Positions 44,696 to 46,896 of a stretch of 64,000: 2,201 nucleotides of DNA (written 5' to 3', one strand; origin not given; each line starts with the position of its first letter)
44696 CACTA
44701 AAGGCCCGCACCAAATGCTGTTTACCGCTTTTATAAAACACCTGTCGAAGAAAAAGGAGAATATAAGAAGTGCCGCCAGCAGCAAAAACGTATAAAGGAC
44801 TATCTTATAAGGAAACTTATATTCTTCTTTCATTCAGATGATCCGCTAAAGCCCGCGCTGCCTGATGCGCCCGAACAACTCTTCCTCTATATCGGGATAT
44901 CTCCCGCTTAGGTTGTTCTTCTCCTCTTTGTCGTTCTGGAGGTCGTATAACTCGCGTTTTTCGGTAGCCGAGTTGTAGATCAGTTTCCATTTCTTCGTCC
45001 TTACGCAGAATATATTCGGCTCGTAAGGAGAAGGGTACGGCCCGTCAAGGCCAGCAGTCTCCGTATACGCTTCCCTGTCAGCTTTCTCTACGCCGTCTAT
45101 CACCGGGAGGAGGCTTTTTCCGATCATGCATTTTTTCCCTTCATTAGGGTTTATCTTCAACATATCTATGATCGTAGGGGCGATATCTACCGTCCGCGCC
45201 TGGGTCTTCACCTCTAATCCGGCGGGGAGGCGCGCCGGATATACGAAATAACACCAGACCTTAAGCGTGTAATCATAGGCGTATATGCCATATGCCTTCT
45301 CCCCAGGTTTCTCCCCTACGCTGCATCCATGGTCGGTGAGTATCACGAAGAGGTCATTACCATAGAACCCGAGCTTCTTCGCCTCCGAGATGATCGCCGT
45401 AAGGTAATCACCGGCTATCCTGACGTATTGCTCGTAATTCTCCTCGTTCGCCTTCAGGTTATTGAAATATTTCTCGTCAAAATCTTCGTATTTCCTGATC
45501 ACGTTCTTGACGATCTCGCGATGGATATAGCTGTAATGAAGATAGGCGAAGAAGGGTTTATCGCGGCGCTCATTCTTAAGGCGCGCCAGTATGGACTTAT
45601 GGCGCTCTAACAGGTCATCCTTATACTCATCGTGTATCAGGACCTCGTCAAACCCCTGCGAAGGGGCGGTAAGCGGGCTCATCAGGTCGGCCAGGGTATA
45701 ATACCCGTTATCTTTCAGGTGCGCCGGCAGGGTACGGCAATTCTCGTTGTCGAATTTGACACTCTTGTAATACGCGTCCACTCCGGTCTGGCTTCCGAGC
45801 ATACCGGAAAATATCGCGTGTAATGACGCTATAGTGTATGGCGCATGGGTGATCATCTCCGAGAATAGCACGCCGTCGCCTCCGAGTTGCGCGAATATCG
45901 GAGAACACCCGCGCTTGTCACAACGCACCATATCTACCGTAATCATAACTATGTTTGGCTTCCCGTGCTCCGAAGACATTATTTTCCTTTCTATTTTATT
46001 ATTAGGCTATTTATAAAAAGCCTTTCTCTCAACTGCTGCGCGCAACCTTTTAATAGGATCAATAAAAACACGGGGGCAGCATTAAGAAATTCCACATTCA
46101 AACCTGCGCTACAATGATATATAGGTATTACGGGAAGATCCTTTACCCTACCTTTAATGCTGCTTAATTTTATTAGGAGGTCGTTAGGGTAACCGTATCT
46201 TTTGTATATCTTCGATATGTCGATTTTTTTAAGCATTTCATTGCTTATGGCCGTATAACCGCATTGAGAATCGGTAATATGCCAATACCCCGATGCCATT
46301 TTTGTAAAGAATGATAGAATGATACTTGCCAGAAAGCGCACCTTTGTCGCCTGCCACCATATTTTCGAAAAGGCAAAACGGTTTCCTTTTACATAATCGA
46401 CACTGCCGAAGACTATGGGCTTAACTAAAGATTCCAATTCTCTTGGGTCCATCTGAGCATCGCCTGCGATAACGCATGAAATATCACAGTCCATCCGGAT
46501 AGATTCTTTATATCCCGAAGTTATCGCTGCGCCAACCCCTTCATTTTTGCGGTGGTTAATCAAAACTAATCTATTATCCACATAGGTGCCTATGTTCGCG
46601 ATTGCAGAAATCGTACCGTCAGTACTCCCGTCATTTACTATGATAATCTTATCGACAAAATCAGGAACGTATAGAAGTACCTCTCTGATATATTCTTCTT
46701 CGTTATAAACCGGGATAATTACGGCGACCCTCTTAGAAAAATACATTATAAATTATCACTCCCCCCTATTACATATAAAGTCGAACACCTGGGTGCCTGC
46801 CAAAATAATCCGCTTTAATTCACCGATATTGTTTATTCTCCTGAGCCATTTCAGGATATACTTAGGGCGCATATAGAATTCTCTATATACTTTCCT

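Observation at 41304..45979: Phosphoesterase island: NPP-type phosphodiesterase, PAP2-PHP fusion and a Thr-type sulfatase-fold enzyme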

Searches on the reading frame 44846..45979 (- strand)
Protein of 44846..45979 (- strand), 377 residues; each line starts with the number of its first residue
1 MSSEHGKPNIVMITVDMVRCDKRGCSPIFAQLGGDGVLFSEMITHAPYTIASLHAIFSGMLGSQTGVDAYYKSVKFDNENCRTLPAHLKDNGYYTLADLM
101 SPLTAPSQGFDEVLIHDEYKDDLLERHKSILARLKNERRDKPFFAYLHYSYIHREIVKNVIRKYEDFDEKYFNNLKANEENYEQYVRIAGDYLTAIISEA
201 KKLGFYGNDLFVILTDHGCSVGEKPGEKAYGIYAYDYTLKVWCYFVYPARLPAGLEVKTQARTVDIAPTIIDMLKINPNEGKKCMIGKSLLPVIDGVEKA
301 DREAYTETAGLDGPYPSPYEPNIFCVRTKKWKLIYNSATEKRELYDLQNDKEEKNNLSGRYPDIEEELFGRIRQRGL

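Call 3: search_protein_families(library=pfam, proteins=[window:44846-45979:-], max_evalue=0.01)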
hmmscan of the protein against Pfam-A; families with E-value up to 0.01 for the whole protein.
window:44846-45979:- (377 aa): 2 families
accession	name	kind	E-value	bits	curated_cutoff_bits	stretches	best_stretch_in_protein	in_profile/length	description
PF00884.28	Sulfatase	-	4.1e-17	62.9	25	1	27-275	27-300/301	Sulfatase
PF16347.10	SGSH_C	-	6.3e-12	46.4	29.3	1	234-362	11-138/154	N-sulphoglucosamine sulphohydrolase, C-terminal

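Call 4: search_protein_families(library=ncbifam, proteins=[window:44846-45979:-], max_evalue=0.01)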
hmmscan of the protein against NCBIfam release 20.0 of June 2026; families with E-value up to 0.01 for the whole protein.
window:44846-45979:- (377 aa): 5 families
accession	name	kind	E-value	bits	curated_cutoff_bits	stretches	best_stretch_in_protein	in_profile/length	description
NF010322.0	PRK13759.1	equivalog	3.2e-25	88.6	481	2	181-360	269-439/486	arylsulfatase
TIGR03417.1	chol_sulfatase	equivalog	5.9e-20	71.6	433.45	2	182-360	255-422/500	choline-sulfatase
NF052527.1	Mn_arylsulf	exception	2.7e-15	56.2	850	2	201-358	286-432/479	manganese-dependent arylsulfatase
NF045661.1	HdlasePehA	equivalog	0.00021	20.1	900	1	135-302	240-400/506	phosphoric/sulfuric ester hydrolase PehA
NF053595.1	LptchSynLtaSGpos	equivalog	0.00038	19.1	970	0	165-280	415-532/626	lipoteichoic acid synthase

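Call 12: search_solved_structures(query=window:44846-45979:-, max_evalue=0.01, show_alignments=3)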
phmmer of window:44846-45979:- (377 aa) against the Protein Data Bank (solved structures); distinct sequences matched with E-value up to 0.01: 39.
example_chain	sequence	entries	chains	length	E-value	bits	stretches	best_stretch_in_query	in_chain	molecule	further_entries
3ed4_A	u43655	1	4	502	1.9e-14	56.6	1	235-372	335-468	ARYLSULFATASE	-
7pth_A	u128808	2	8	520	8.2e-13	51.3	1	164-358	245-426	Choline sulfatase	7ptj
6fny_A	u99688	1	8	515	4.5e-12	48.8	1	164-358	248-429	Choline-sulfatase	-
6g5z_A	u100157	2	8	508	6.6e-12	48.3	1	164-358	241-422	Choline-sulfatase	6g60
6pt6_B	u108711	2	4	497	3.5e-11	45.9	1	193-357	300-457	exo-2S-iota carrageenan S1 sulfatase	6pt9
6ptk_A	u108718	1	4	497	4.8e-11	45.4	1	193-357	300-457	exo-2S-iota carrageenan S1 sulfatase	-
6pt4_B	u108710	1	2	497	6.7e-11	45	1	193-357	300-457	exo-2S-iota carrageenan S1 sulfatase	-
6hr5_A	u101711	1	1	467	1.7e-10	43.6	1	168-360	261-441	Alpha-L-rhamnosidase/sulfatase (GH78)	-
5g2v_A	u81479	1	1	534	1e-08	37.8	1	113-361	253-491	N-ACETYLGLUCOSAMINE-6-SULFATASE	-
9koq_A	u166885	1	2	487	2.2e-08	36.7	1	5-120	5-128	Sulfatase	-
6uss_A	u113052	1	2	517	3e-08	36.3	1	108-368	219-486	Sulfatase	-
7oz8_AAA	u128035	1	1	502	3.9e-08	35.9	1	180-357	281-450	Choline-sulfatase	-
7p24_AAA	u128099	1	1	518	7.2e-08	35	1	180-368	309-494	Mucin-desulfating sulfatase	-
7all_AAA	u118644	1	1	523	7.2e-08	35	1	254-368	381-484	Arylsulfatase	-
7stt_A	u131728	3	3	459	8.5e-08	34.7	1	136-362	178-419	N-acetylgalactosamine-6-sulfatase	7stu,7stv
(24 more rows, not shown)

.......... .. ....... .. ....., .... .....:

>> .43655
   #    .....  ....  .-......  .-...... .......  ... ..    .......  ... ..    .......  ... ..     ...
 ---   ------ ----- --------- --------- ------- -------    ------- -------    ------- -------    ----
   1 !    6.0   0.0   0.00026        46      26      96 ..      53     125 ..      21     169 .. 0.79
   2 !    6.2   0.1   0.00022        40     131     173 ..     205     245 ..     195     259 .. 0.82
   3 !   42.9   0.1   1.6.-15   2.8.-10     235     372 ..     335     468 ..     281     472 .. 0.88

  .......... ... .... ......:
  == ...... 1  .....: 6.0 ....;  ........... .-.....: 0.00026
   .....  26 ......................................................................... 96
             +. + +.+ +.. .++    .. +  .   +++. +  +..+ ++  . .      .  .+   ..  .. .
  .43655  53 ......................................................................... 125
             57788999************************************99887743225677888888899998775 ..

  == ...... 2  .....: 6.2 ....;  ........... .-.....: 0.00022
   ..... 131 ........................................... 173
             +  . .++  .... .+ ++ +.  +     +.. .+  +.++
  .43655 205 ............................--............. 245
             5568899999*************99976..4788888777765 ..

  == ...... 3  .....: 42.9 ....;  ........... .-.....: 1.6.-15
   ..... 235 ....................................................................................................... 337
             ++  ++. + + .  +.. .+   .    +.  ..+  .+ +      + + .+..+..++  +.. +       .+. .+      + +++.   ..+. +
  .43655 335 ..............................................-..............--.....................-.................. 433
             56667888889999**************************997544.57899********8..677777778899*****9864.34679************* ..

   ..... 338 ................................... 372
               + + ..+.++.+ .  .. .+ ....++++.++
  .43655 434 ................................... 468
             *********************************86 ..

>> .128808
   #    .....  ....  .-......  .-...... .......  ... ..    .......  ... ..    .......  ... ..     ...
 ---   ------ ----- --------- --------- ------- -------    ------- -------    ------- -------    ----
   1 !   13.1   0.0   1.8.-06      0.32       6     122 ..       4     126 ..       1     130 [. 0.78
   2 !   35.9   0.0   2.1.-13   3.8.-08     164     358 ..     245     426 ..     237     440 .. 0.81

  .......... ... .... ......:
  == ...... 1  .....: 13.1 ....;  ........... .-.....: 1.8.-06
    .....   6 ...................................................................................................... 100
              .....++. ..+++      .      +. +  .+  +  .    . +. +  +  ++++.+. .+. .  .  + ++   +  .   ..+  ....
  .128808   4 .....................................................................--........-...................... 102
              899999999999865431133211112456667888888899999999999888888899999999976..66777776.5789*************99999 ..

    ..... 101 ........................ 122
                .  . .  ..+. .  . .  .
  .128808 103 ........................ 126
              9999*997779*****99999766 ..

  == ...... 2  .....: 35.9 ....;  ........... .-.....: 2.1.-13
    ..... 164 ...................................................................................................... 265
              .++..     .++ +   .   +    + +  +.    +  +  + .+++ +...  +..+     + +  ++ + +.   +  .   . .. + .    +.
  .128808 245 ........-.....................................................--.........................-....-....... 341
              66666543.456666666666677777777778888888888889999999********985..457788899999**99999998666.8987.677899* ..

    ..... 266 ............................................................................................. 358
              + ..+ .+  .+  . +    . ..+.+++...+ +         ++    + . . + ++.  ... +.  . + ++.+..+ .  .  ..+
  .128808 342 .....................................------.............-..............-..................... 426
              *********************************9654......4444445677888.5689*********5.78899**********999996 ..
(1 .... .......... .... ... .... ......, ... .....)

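Call 42: find_homologous_proteins(query=window:44846-45979:-, max_evalue=0.00001)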
Query window:44846-45979:- (377 aa): 397 proteins with E <= 0.00001 among 2465 candidates; the best 120 are listed.
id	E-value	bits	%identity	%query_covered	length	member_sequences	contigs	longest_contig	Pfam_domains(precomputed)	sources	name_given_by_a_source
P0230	6.1e-259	876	100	100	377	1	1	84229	PF16347.11,PF00884.29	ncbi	ncbi:MAG: sulfatase-like hydrolase/transferase [Candidatus Omnitrophota bacterium]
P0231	7.0e-211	718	81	98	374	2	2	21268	PF16347.11,PF00884.29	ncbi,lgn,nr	ncbi:MAG: sulfatase-like hydrolase/transferase [Candidatus Omnitrophica bacterium]|nr:sulfatase-like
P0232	3.6e-195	666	71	100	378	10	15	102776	PF16347.11,PF00884.29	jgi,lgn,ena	-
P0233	3.8e-194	663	75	98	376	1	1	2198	PF16347.11,PF00884.29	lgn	-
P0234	7.1e-190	649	74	98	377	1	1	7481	PF16347.11,PF00884.29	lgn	-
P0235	1.6e-142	493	57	98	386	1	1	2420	PF02995.23,PF16347.11,PF00884.29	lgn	-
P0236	6.3e-142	491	57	98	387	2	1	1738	PF16347.11,PF00884.29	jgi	jgi:arylsulfatase A-like enzyme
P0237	6.2e-141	488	56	98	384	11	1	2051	PF02995.23,PF16347.11,PF00884.29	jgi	jgi:arylsulfatase A-like enzyme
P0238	9.3e-141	487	56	97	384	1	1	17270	PF16347.11,PF00884.29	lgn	-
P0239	2.3e-139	483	56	98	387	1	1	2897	PF02995.23,PF16347.11,PF00884.29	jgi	jgi:arylsulfatase A-like enzyme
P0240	2.4e-138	479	56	99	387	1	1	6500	PF02995.23,PF16347.11,PF00884.29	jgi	jgi:arylsulfatase A-like enzyme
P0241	2.4e-138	479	56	97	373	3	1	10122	PF01663.28,PF16347.11,PF00884.29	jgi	jgi:arylsulfatase A-like enzyme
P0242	3.8e-138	479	58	96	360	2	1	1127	PF16347.11,PF00884.29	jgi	jgi:arylsulfatase A-like enzyme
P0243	1.1e-137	477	56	97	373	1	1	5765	PF02995.23,PF01663.28,PF16347.11,PF00884.29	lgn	-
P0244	9.7e-137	474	57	97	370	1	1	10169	PF01663.28,PF16347.11,PF00884.29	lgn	-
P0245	2.4e-136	473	53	99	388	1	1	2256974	PF02995.23,PF16347.11,PF00884.29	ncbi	-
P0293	1.7e-110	388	47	98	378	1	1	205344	PF01663.28,PF16347.11,PF00884.29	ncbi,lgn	-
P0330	8.7e-107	375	48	97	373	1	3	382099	PF01663.28,PF16347.11,PF00884.29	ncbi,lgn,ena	ncbi:MAG: sulfatase-like hydrolase/transferase [Nanoarchaeota archaeon]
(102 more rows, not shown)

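Call 44: find_encoding_contigs(protein=P0245, flank=8000, max_places=1)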
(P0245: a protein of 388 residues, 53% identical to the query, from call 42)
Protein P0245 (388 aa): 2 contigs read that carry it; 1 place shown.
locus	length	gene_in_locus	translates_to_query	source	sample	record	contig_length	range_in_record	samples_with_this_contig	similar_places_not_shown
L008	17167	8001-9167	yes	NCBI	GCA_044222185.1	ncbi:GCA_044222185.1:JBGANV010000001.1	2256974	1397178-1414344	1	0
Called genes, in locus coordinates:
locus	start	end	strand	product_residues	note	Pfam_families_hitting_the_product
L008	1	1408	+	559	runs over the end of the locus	PF01663:Phosphodiest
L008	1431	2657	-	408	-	PF02518:HATPase_c, PF00072:Response_reg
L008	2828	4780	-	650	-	PF14378:PAP2_3 (weak), PF01569:PAP2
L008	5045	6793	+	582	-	PF00224:PK, PF12804:NTP_transf_3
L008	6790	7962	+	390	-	PF14306:PUA_2, PF01747:ATP-sulfurylase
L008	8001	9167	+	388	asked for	PF02995:DUF229 (weak), PF00884:Sulfatase, PF16347:SGSH_C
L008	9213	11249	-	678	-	PF05572:Peptidase_M43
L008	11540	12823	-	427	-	PF02638:GHL10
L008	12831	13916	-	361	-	PF13145:Rotamase_2 (weak), PF13616:Rotamase_3 (weak)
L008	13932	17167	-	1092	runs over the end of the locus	PF17757:UvrB_inter, PF02559:CarD_TRCF_RID, PF00270:DEAD, PF00271:Helicase_C, PF03461:TRCF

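Call 45: find_encoding_contigs(protein=P0330, flank=8000, max_places=1)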
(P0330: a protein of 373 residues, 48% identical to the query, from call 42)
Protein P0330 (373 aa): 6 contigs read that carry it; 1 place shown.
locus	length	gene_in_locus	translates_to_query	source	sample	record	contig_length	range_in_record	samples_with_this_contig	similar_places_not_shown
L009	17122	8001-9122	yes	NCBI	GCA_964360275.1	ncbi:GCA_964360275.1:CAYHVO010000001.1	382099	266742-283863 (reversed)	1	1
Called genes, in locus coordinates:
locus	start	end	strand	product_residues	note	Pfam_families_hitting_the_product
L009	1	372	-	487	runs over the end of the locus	PF13231:PMT_2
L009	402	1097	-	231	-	PF00535:Glycos_transf_2, PF10111:Glyco_tranf_2_2 (weak), PF13641:Glyco_tranf_2_3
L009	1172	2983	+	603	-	-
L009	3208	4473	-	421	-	PF13439:Glyco_transf_4, PF13477:Glyco_trans_4_2, PF00534:Glycos_transf_1, PF13692:Glyco_trans_1_4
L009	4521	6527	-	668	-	PF01408:GFO_IDH_MocA, PF07992:Pyr_redox_2 (faint), PF01266:DAO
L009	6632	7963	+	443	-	PF00884:Sulfatase, PF01663:Phosphodiest, PF16347:SGSH_C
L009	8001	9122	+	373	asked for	PF00884:Sulfatase, PF01663:Phosphodiest (faint), PF16347:SGSH_C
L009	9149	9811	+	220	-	PF13489:Methyltransf_23, PF05219:DREV, PF13847:Methyltransf_31, PF08241:Methyltransf_11, PF08242:Methyltransf_12, PF13649:Methyltransf_25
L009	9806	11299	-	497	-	PF01943:Polysacc_synt, PF13440:Polysacc_synt_3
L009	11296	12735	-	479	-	PF13231:PMT_2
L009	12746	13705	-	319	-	PF00535:Glycos_transf_2, PF13641:Glyco_tranf_2_3 (weak)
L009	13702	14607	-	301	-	PF01073:3Beta_HSD, PF01370:Epimerase, PF02719:Polysacc_synt_2 (weak), PF04321:RmlD_sub_bind, PF13460:NAD_binding_10, PF16363:GDP_Man_Dehyd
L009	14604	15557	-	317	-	PF01073:3Beta_HSD, PF01370:Epimerase, PF02719:Polysacc_synt_2, PF04321:RmlD_sub_bind, PF05368:NmrA (weak), PF07993:NAD_binding_4, PF16363:GDP_Man_Dehyd, PF13460:NAD_binding_10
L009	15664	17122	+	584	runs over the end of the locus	PF13392:HNH_3 (faint), PF00226:DnaJ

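Call 46: find_encoding_contigs(protein=P0293, flank=8000, max_places=1)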
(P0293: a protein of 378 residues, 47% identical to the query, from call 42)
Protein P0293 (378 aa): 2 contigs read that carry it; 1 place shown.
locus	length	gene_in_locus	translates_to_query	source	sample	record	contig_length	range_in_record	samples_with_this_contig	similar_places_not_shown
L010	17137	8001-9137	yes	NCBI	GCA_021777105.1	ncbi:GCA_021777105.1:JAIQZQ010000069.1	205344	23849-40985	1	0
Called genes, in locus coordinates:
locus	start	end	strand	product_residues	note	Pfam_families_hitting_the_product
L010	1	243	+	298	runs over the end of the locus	PF13469:Sulfotransfer_3 (faint)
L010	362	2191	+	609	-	-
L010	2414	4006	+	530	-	PF03023:MurJ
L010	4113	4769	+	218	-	PF13489:Methyltransf_23, PF13847:Methyltransf_31, PF08242:Methyltransf_12 (weak), PF13649:Methyltransf_25 (weak)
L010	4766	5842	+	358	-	PF00657:Lipase_GDSL (faint), PF13472:Lipase_GDSL_2 (weak)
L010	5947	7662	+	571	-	PF01663:Phosphodiest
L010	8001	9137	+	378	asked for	PF00884:Sulfatase, PF01663:Phosphodiest (faint), PF16347:SGSH_C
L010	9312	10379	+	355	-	PF04055:Radical_SAM, PF13186:SPASM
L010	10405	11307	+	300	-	PF13489:Methyltransf_23, PF07021:MetW (weak), PF08241:Methyltransf_11, PF08242:Methyltransf_12, PF13649:Methyltransf_25, PF13847:Methyltransf_31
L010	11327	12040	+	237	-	PF02348:CTP_transf_3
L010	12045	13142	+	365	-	PF01408:GFO_IDH_MocA, PF22725:GFO_IDH_MocA_C3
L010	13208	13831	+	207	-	PF00702:Hydrolase, PF13419:HAD_2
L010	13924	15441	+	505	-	PF03102:NeuB, PF07385:Lyx_isomer (faint), PF07883:Cupin_2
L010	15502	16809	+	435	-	-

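Call 47: search_protein_families(library=ncbifam, proteins=[L008:2828-4780:-], max_evalue=0.001)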
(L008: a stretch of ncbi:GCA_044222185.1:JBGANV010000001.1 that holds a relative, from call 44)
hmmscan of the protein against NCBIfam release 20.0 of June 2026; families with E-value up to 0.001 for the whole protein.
L008:2828-4780:- (650 aa): 2 families
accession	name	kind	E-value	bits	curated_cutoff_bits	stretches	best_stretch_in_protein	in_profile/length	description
NF047884.1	UdeprDiPSep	equivalog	1.5e-06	28.2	250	1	92-205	71-180/188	undecaprenyl-diphosphatase SepP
NF007159.0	PRK09597.1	equivalog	0.00027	20.7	177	1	142-207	119-183/191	lipid A 1-phosphatase LpxE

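Call 66: predict_structure(alignment_id=A4)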
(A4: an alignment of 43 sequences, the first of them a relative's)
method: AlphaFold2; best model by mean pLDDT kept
length: 377 residues; sequences in the alignment: 43
mean_pLDDT: 94.5   pTM: 0.94
mean pLDDT of the five models: 94.5, 94.4, 93.9, 93.8, 91.8
residues with pLDDT >= 90: 341; 70-90: 29; 50-70: 3; < 50: 4
segments of 3 or more residues with pLDDT < 50: 1-4
pLDDT, mean of each block of 10 residues (from residue 1): 69 97 97 97 95 97 92 92 97 98 95 96 98 93 98 96 94 97 98 98 95 97 91 91 97 97 98 93 93 97 92 87 95 95 97 96 98 84
secondary structure, 60 per line:
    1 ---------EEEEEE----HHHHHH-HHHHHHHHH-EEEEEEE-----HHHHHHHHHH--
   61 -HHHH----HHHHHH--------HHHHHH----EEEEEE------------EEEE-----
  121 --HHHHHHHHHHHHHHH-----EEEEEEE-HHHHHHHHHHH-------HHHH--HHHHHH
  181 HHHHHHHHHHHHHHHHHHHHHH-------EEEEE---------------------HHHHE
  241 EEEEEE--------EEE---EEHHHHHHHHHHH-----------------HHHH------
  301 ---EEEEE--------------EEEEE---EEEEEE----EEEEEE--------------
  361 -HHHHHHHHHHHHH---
elements in order: E10-15 H20-25 H27-35 E37-43 H49-58 H62-65 H70-75 H84-89 E94-99 E112-115 H123-137 E143-149 H151-161 H169-172 H175-202 E210-214 H236-239 E240-246 E255-257 H263-273 H291-294 E304-308 E323-327 E331-336 E341-346 H362-374

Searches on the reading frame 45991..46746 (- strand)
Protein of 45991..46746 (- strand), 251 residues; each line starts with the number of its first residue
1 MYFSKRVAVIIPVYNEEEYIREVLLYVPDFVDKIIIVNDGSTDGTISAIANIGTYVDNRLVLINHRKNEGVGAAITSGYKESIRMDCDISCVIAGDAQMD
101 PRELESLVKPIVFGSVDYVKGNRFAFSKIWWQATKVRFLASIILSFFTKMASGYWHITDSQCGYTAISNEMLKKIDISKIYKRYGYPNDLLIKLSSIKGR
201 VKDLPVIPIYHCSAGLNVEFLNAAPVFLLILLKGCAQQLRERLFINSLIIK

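Call 11: search_protein_families(library=pfam, proteins=[window:45991-46746:-], max_evalue=0.001)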
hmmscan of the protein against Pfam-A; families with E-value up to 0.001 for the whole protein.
window:45991-46746:- (251 aa): 3 families
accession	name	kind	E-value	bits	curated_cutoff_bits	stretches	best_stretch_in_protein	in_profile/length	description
PF00535.33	Glycos_transf_2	-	8.8e-22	78.3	23.3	1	9-175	2-167/168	Glycosyl transferase family 2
PF10111.15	Glyco_tranf_2_2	-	0.0003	20.8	27.3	1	9-77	2-75/276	Glycosyltransferase like family 2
PF13641.12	Glyco_tranf_2_3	-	0.001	19.6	27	0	6-125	2-125/230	Glycosyltransferase like family 2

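Call 77: search_protein_families(library=pfam, proteins=[window:45991-46746:-], max_evalue=0.0001)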
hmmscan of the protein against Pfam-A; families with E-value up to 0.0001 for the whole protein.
window:45991-46746:- (251 aa): 1 family
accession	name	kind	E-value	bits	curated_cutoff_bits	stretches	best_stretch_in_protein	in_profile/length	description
PF00535.33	Glycos_transf_2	-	8.8e-22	78.3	23.3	1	9-175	2-167/168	Glycosyl transferase family 2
